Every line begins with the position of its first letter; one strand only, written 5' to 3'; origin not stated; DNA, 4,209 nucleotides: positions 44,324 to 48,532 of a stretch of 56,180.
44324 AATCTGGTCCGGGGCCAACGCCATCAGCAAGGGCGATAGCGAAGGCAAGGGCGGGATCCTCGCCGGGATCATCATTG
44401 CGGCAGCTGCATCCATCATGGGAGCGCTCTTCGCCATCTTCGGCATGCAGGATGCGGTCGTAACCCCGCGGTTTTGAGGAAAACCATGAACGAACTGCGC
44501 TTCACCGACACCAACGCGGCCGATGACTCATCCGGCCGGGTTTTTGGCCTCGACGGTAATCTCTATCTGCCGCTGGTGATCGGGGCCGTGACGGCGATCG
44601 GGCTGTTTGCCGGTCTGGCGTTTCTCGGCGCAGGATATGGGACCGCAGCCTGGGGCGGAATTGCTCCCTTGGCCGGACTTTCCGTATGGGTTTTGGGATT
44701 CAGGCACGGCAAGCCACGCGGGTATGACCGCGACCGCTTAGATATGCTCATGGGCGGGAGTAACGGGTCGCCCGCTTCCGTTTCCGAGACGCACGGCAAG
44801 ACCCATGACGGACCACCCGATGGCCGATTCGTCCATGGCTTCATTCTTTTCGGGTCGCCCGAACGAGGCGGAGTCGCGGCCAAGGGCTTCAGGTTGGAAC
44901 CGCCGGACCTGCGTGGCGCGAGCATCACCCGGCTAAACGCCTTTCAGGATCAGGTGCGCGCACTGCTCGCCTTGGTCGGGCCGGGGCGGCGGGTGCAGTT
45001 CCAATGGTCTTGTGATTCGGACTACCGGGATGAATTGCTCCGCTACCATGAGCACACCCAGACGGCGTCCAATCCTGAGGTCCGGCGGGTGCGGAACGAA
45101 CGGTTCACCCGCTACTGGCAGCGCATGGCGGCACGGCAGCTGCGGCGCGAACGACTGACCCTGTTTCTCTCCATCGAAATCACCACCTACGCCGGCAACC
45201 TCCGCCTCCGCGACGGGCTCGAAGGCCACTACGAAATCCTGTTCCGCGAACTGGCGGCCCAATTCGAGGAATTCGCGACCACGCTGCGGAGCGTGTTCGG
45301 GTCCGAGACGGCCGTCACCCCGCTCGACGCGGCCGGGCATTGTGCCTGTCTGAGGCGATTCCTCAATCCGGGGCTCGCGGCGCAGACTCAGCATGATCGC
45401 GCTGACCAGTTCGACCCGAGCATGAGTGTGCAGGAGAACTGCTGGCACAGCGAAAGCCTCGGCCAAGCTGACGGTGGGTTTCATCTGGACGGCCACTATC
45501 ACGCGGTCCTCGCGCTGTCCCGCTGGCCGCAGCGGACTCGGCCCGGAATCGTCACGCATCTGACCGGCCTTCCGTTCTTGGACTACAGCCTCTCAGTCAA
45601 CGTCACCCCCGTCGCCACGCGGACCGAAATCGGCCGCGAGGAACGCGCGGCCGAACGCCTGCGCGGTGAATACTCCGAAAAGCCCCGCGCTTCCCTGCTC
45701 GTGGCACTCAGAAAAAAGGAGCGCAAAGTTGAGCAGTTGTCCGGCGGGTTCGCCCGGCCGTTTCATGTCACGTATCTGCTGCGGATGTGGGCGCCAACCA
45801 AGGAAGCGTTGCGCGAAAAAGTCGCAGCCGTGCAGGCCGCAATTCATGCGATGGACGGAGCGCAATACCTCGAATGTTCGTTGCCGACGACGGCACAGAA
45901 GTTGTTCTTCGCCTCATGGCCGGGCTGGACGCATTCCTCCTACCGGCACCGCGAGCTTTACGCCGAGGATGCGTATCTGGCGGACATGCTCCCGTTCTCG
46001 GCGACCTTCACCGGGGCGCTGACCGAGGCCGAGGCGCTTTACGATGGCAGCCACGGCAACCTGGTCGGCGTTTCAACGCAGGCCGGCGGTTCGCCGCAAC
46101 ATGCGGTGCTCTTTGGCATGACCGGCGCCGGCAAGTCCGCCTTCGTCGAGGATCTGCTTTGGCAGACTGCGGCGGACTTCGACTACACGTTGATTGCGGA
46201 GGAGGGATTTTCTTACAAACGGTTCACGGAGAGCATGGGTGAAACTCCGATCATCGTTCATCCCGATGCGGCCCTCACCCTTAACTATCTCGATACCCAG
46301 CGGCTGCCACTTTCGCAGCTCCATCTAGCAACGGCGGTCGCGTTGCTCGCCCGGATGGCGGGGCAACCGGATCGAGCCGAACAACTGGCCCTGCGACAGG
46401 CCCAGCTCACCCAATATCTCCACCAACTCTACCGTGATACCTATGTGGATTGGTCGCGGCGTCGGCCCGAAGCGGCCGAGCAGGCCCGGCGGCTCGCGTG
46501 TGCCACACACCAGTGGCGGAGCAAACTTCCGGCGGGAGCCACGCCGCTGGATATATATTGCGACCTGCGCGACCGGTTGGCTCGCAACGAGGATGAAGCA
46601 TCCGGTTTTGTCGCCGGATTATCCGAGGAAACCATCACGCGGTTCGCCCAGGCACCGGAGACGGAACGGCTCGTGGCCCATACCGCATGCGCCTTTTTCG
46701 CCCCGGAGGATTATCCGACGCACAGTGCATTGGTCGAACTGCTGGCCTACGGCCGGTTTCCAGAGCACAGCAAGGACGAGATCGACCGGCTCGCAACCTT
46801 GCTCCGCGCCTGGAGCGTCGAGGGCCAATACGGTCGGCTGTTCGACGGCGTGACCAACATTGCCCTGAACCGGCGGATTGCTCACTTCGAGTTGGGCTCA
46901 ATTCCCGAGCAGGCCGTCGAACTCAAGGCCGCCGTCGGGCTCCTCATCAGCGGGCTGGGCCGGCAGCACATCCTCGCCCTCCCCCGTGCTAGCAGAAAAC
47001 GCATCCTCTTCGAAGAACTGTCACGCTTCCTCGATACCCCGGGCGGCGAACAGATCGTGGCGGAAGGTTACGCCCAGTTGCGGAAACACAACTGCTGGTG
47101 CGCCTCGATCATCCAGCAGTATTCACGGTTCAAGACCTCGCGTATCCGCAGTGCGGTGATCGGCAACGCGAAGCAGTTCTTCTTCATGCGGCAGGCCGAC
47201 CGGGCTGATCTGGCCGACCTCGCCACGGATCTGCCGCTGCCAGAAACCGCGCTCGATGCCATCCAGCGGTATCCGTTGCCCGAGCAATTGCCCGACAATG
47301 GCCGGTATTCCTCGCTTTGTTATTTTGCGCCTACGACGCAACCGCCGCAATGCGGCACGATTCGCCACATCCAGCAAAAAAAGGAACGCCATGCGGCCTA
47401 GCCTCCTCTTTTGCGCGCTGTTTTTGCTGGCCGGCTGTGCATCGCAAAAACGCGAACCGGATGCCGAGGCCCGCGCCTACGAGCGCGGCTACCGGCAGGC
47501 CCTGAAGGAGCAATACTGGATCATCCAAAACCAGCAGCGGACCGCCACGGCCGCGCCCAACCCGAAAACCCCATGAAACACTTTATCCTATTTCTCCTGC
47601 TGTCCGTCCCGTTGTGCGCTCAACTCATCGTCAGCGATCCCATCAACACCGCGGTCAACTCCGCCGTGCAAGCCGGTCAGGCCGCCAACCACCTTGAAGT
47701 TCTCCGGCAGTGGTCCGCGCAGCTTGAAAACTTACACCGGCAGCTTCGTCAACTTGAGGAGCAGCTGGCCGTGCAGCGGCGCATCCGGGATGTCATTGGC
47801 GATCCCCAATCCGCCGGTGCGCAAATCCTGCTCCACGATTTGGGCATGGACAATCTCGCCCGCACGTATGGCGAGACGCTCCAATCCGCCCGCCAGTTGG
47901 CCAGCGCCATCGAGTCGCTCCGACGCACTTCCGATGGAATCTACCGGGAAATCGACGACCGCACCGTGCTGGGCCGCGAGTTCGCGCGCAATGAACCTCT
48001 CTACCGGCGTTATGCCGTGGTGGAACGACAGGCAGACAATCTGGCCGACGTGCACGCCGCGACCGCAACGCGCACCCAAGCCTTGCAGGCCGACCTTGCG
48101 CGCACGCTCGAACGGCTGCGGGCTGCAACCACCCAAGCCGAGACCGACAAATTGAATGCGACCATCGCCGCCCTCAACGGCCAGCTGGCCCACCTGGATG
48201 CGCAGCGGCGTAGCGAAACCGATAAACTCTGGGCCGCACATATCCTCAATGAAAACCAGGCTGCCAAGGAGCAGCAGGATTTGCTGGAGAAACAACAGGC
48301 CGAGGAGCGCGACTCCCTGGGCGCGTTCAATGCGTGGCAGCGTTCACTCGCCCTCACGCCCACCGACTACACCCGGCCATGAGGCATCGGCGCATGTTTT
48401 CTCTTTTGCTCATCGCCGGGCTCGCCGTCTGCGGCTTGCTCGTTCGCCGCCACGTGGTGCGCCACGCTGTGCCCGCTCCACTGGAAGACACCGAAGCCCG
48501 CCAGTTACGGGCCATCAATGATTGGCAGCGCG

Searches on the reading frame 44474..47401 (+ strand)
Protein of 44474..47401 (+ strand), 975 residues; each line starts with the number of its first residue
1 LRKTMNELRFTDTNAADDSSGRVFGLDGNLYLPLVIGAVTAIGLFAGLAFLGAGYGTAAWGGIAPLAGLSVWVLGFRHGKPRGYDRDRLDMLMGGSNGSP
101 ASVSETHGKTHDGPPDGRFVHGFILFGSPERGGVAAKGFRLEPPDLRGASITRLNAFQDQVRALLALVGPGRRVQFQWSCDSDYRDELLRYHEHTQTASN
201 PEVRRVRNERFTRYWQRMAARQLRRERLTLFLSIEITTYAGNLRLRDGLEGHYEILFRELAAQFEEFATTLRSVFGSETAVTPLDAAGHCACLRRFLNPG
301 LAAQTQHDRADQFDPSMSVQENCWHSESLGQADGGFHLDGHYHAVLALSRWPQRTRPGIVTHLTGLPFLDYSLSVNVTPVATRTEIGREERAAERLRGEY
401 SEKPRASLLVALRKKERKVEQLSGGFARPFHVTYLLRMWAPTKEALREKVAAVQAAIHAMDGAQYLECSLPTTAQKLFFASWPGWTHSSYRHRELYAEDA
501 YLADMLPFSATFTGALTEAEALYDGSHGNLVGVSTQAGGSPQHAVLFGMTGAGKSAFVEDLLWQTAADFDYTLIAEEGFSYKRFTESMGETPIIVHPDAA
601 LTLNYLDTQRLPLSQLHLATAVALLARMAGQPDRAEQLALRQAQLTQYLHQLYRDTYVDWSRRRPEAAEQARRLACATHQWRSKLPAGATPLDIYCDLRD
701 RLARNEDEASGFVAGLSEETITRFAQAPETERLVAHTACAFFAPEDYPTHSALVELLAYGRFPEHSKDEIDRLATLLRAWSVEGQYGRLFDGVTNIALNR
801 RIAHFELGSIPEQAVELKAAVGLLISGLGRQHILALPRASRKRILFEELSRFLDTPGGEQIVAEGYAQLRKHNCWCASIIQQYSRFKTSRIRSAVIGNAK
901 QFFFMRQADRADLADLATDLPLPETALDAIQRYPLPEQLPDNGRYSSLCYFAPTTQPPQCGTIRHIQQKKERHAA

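Call 6: search_protein_families(library=pfam, proteins=[window:44474-47401:+], max_evalue=0.1)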
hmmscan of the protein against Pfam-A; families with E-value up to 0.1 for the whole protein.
window:44474-47401:+ (975 aa): 5 families
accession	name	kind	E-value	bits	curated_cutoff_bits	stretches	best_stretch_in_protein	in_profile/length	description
PF19044.6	P-loop_TraG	-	2.8e-05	23.4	25.8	1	769-907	180-318/413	TraG P-loop domain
PF13191.12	AAA_16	-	0.02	15.8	32.6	1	538-676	21-118/167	AAA ATPase domain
PF01935.23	DUF87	-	0.025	15.1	23.2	1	542-570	24-52/220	Helicase HerA, central domain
PF24260.1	DUF7461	-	0.094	12.7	27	0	627-642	19-34/50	Family of unknown function (DUF7461)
PF10412.15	TrwB_AAD_bind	-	0.098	12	20.5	0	532-586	6-61/387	Type IV secretion-system coupling protein DNA-binding domain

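Call 7: search_protein_families(library=ncbifam, proteins=[window:44474-47401:+], max_evalue=0.1)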
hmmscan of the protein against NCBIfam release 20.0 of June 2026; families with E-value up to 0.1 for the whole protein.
window:44474-47401:+ (975 aa): 9 families
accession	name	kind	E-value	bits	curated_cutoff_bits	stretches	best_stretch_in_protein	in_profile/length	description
TIGR02746.1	TraC-F-type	equivalog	1.9e-27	95.5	567.05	2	766-909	567-711/800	type IV secretion system protein TraC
TIGR00929.1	VirB4_CagE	subfamily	4.7e-18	64.8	643.1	2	767-934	565-728/792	VirB4 family type IV secretion/conjugal transfer ATPase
NF045971.1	conju_CD1110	equivalog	7.3e-15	54.3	325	2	765-930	555-715/752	VirB4-like conjugal transfer ATPase, CD1110 family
NF010447.0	PRK13873.1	equivalog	5.9e-08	31.1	1020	2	773-906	575-703/815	conjugal transfer protein TrbE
NF010278.0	PRK13721.1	subfamily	6.3e-06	24.3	1177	1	769-894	618-745/874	type IV secretion system protein TraC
NF010404.0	PRK13830.1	subfamily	0.00073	17.4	810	1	433-558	345-473/818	conjugal transfer protein TrbE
NF010466.0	PRK13891.1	subfamily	0.0017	16.3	1322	1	442-560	385-507/852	conjugal transfer protein TrbE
NF045975.1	VirB4_plasma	equivalog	0.0092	13.7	590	0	744-814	651-728/894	Mbov_0397 family ICE element conjugal transfer ATPase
TIGR03744.1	traC_PFL_4706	equivalog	0.025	12.4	520.6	1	542-595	475-529/892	conjugative transfer ATPase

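Call 35: search_dna_similar(query=window:44486-47398:+, collection=plasmids, mode=protein, max_rows=15)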
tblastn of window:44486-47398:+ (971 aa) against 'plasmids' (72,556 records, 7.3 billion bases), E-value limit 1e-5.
Records with a match: 4; places in all: 5; records where one place covers at least 80% of the query: 1.
Best place of each record, by identity: <60% 4.
By first word of the organism name: Opitutaceae 1; Termitidicoccus 1; Sulfuricystis 1; Acinetobacter 1.
By predicted mobility (MOB-suite, as given by PLSDB): non-mobilizable 3; mobilizable 1.
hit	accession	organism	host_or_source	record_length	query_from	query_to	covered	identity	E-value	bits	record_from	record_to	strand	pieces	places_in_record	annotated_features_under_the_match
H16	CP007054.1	Opitutaceae bacterium TAV5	-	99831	130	960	86%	29.9%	4e-91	326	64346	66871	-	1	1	hypothetical protein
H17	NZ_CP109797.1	Termitidicoccus mucosus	Reticulitermes chinensis,cell culture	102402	110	930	75%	29.3%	2e-43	330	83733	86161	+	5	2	hypothetical protein (x3)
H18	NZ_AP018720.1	Sulfuricystis multivorans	-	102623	745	903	16%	27.9%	2e-6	60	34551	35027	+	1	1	traC: type IV secretion system protein TraC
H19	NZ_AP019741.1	Acinetobacter radioresistens DSM 6976 = NBRC 102413 = CIP ...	-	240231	763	901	14%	26.6%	5e-7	62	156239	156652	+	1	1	TraC family protein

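Call 36: get_annotated_region(hit=H16, flank=20000)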
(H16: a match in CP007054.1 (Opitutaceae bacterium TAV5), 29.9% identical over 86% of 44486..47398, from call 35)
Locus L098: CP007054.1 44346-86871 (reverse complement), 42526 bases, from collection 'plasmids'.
description: Opitutaceae bacterium TAV5 plasmid, complete sequence
organism: Opitutaceae bacterium TAV5 (NCBI taxid 794903)
taxonomy: Bacteria; Verrucomicrobiota; Opitutia; Opitutales; Opitutaceae; ; Opitutaceae bacterium TAV5
host: -; source: -; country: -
typing (MOB-suite, as given by PLSDB): mobilizable; replicon rep_cluster_253; relaxase MOBF
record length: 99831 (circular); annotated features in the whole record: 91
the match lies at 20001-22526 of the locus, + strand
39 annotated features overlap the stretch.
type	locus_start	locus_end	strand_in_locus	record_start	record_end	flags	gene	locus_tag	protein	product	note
CDS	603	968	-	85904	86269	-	-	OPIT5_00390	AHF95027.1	hypothetical protein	-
CDS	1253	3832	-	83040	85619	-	-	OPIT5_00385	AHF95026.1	hypothetical protein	-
CDS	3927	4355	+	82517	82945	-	-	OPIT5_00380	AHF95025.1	hypothetical protein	-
CDS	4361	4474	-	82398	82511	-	-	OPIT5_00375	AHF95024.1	hypothetical protein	-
CDS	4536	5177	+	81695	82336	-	-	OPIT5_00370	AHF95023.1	hypothetical protein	-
CDS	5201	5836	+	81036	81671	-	-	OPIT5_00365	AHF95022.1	hypothetical protein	-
CDS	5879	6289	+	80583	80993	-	-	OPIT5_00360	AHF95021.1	single-stranded DNA-binding protein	-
CDS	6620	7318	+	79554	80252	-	-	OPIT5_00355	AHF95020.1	hypothetical protein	-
CDS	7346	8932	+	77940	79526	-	-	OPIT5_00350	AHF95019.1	hypothetical protein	-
CDS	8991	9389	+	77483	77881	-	-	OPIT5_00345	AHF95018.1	hypothetical protein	-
CDS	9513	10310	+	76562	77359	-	-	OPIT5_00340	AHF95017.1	hypothetical protein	-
CDS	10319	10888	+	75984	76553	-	-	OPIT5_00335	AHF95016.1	hypothetical protein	-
CDS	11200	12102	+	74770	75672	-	-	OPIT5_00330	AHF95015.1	hypothetical protein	-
CDS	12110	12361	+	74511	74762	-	-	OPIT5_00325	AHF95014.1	hypothetical protein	-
CDS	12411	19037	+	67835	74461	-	-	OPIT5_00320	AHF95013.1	hypothetical protein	-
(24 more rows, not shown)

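Call 39: search_protein_families(library=pfam, proteins=[L098:27830-29572:+, L098:32536-33738:+, L098:33707-35389:+, L098:35386-37176:+, L098:37201-37974:+, L098:37981-39327:+, L098:39329-39868:+, L098:39865-40416:+, L098:40409-41701:+, L098:41673-42371:+], max_evalue=0.01)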
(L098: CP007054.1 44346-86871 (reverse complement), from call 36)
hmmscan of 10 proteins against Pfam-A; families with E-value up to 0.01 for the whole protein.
L098:27830-29572:+ (580 aa): 3 families
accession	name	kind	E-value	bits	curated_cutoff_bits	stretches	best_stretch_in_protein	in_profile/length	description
PF18998.6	Flg_new_2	-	1.6e-07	31.6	23.6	1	312-385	1-71/73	Divergent InlB B-repeat domain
PF00801.26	PKD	-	2.9e-07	30.8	23.5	2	231-285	2-64/80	PKD domain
PF13554.12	Phage_tail_terminator_5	-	0.00032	21.3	27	0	275-302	57-84/127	Phage tail terminator protein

L098:32536-33738:+ (400 aa): 9 families
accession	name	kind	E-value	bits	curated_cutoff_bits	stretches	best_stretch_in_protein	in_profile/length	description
PF00437.27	T2SSE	-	2.6e-39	135.4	24.9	1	24-301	12-281/370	Type II/IV secretion system protein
PF13555.12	AAA_29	-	9.9e-05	22.5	27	1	143-175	17-49/61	P-loop containing region of AAA domain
PF13401.12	AAA_22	-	0.00014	22.6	27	1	147-193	4-46/130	AAA domain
PF25199.1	nSTAND_NTPase5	-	0.00018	21.8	34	1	142-186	35-79/145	Novel STAND NTPase 5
PF13245.12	AAA_19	-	0.00038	21.1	25.1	0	147-182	10-48/134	AAA domain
PF13191.12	AAA_16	-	0.0031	18.4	32.6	1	139-183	15-63/167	AAA ATPase domain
PF01935.23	DUF87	-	0.0033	18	23.2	1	155-180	30-55/220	Helicase HerA, central domain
PF20720.3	nSTAND3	-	0.0079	16.4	27.2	0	148-180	17-51/155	Novel STAND NTPase 3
PF13604.12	AAA_30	-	0.0085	16.3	27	0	138-181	8-50/191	AAA domain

L098:33707-35389:+ (560 aa): 3 families
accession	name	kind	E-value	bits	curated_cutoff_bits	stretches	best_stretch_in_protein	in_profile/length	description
PF00263.26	Secretin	-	2.2e-30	105.9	27.5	1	324-495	1-164/169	Bacterial type II and III secretion system protein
PF07655.18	Secretin_N_2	-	1e-10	42.4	23.4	1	117-203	1-86/91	Secretin N-terminal domain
PF16344.10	FecR_C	-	0.00067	20.1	24.4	1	49-104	8-66/70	FecR, C-terminal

L098:35386-37176:+ (596 aa): 2 families
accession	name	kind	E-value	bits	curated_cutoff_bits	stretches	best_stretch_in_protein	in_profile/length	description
PF00437.27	T2SSE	-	3.6e-85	286.3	24.9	1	181-588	11-369/370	Type II/IV secretion system protein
PF05157.20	MshEN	-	3.6e-10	40.1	23.1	1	98-163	15-81/90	MshEN domain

L098:37201-37974:+ (257 aa): 1 family
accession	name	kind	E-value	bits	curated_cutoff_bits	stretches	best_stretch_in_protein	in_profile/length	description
PF07963.17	N_methyl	-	6.8e-07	29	21.2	1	10-32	4-26/27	Prokaryotic N-terminal methylation motif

L098:37981-39327:+ (448 aa): 0 families

L098:39329-39868:+ (179 aa): 0 families

L098:39865-40416:+ (183 aa): 1 family
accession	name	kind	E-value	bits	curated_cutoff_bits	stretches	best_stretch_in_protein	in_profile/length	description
PF15960.10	DUF4763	-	0.0046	16.7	30.1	1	54-178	24-145/236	Domain of unknown function (DUF4763)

L098:40409-41701:+ (430 aa): 0 families

L098:41673-42371:+ (232 aa): 0 families

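Call 41: search_protein_families(library=pfam, proteins=[L098:25886-27190:+, L098:25010-25882:+, L098:23456-24562:+, L098:30762-31733:+, L098:29672-30286:+, L098:22972-23604:+, L098:27193-27750:+], max_evalue=0.01)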
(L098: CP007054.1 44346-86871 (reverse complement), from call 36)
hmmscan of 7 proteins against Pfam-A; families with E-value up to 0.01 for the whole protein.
L098:25886-27190:+ (434 aa): 0 families

L098:25010-25882:+ (290 aa): 0 families

L098:23456-24562:+ (368 aa): 0 families

L098:30762-31733:+ (323 aa): 1 family
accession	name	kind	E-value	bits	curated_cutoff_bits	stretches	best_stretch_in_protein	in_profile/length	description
PF18819.6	MuF_C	-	6.6e-18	65.2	27.6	1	165-265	4-103/103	Phage MuF-C-terminal domain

L098:29672-30286:+ (204 aa): 4 families
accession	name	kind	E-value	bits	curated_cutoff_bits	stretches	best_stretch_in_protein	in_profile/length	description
PF13505.12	OMP_b-brl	-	9e-14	52.5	28.7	1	10-204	2-175/175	Outer membrane protein beta-barrel domain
PF13568.12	OMP_b-brl_2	-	3.2e-05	24.5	27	1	24-163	9-164/175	Outer membrane protein beta-barrel domain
PF01103.29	Omp85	-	0.0046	17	24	0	125-202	47-123/325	Omp85 superfamily domain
PF02462.21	Opacity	-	0.0093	16.5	21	0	122-167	58-102/126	Opacity family porin protein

L098:22972-23604:+ (210 aa): 0 families

L098:27193-27750:+ (185 aa): 0 families

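Call 60: find_homologous_proteins(query=window:44486-47398:+, max_evalue=1e-10)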
Query window:44486-47398:+ (971 aa): 448 proteins with E <= 1e-10 among 8000 candidates; the best 120 are listed.
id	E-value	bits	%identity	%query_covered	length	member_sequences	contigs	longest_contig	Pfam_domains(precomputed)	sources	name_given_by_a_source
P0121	0.0e+0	1976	88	100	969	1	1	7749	-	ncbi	-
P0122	0.0e+0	1960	87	100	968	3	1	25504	-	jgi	jgi:hypothetical protein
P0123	0.0e+0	1948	100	88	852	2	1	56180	PF19044.7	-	-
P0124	0.0e+0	1939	86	100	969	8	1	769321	-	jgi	-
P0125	0.0e+0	1893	84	100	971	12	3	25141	-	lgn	-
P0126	0.0e+0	1874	83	100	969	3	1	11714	-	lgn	-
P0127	0.0e+0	1862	82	99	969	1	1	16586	-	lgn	-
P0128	0.0e+0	1857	82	100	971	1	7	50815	-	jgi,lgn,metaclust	metaclust:\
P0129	0.0e+0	1834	81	100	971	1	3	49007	PF19044.7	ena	-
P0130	0.0e+0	1828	81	100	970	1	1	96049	-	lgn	-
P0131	0.0e+0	1804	81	100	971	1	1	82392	-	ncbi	-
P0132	0.0e+0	1797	80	99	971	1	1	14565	-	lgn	-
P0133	0.0e+0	1776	80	100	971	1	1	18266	PF19044.7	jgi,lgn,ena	-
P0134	0.0e+0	1771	90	88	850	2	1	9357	-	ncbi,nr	ncbi:MAG: hypothetical protein HOP00_02730 [Nitrospira sp.]|nr:hypothetical protein [Nitrospira sp.]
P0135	0.0e+0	1771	78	99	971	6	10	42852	-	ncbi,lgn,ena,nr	ncbi:MAG TPA: hypothetical protein PLG56_01325 [Lacunisphaera sp.]|nr:hypothetical protein [Lacunisp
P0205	0.0e+0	1433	70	88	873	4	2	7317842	PF19044.7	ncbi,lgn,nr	ncbi:hypothetical protein OPIT5_22150 [Opitutaceae bacterium TAV5]|nr:hypothetical protein OPIT5_221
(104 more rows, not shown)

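Call 61: find_encoding_contigs(protein=P0205, flank=10000, max_places=2)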
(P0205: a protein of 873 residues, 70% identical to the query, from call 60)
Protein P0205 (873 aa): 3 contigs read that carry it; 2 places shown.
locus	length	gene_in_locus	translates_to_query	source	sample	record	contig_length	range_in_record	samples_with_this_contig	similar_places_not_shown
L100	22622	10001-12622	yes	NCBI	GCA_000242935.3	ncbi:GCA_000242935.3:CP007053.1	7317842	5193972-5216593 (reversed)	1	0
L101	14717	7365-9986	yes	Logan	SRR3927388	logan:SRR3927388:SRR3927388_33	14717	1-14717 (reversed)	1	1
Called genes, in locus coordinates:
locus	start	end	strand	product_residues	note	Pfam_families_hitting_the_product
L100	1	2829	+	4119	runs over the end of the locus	PF05860:TPS, PF12545:DUF3739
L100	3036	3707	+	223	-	-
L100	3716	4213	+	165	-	-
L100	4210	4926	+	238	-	PF01177:Asp_Glu_race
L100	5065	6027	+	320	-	PF02311:AraC_binding (weak), PF00165:HTH_AraC (weak), PF12833:HTH_18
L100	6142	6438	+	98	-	-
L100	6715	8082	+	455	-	PF04326:SLFN_AlbA_2, PF13749:HATPase_c_4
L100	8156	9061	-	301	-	PF07724:AAA_2, PF01078:Mg_chelatase (faint), PF07728:AAA_5 (weak), PF10431:ClpB_D2-small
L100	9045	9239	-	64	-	-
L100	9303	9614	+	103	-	-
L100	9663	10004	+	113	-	-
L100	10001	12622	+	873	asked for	PF19044:P-loop_TraG (faint)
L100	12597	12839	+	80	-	-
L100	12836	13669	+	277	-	-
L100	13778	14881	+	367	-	-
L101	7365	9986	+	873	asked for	PF19044:P-loop_TraG (faint)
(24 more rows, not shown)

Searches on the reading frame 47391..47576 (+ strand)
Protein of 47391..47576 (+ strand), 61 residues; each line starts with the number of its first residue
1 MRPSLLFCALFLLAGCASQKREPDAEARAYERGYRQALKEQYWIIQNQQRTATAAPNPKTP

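Call 84: search_protein_families(library=pfam, proteins=[window:47391-47576:+], max_evalue=0.01)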
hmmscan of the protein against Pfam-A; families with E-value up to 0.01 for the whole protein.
window:47391-47576:+ (61 aa): 1 family
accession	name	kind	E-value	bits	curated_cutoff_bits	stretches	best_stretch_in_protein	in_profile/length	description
PF20101.4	DUF6491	-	0.0039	17.7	27.5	1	4-41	6-41/138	Family of unknown function (DUF6491)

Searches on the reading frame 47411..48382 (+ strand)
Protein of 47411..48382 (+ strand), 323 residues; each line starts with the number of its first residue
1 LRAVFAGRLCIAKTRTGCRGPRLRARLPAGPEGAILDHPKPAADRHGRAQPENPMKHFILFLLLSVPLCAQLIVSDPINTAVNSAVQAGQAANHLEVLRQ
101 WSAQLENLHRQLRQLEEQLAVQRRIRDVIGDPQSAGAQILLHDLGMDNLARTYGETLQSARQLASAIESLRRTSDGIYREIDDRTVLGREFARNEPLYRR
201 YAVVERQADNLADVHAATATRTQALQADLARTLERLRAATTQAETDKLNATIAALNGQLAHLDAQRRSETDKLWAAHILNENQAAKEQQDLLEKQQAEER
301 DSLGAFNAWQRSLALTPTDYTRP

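Call 6: search_protein_families(library=pfam, proteins=[window:47411-48382:+], max_evalue=0.1)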
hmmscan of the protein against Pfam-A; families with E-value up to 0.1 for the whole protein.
window:47411-48382:+ (323 aa): 0 families

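Call 7: search_protein_families(library=ncbifam, proteins=[window:47411-48382:+], max_evalue=0.1)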
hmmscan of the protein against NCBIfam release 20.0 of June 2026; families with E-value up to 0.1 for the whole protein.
window:47411-48382:+ (323 aa): 2 families
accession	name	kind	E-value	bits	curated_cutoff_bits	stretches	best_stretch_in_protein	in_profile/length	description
TIGR04211.1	SH3_and_anchor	equivalog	0.0037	16.9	65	0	166-297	29-163/198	TIGR04211 family SH3 domain-containing protein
NF045780.1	TrlF_fam_ATP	equivalog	0.042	12.5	350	1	87-298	454-656/944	TrlF family AAA-like ATPase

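Call 84: search_protein_families(library=pfam, proteins=[window:47573-48382:+], max_evalue=0.01)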
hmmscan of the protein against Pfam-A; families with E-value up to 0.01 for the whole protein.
window:47573-48382:+ (269 aa): 0 families
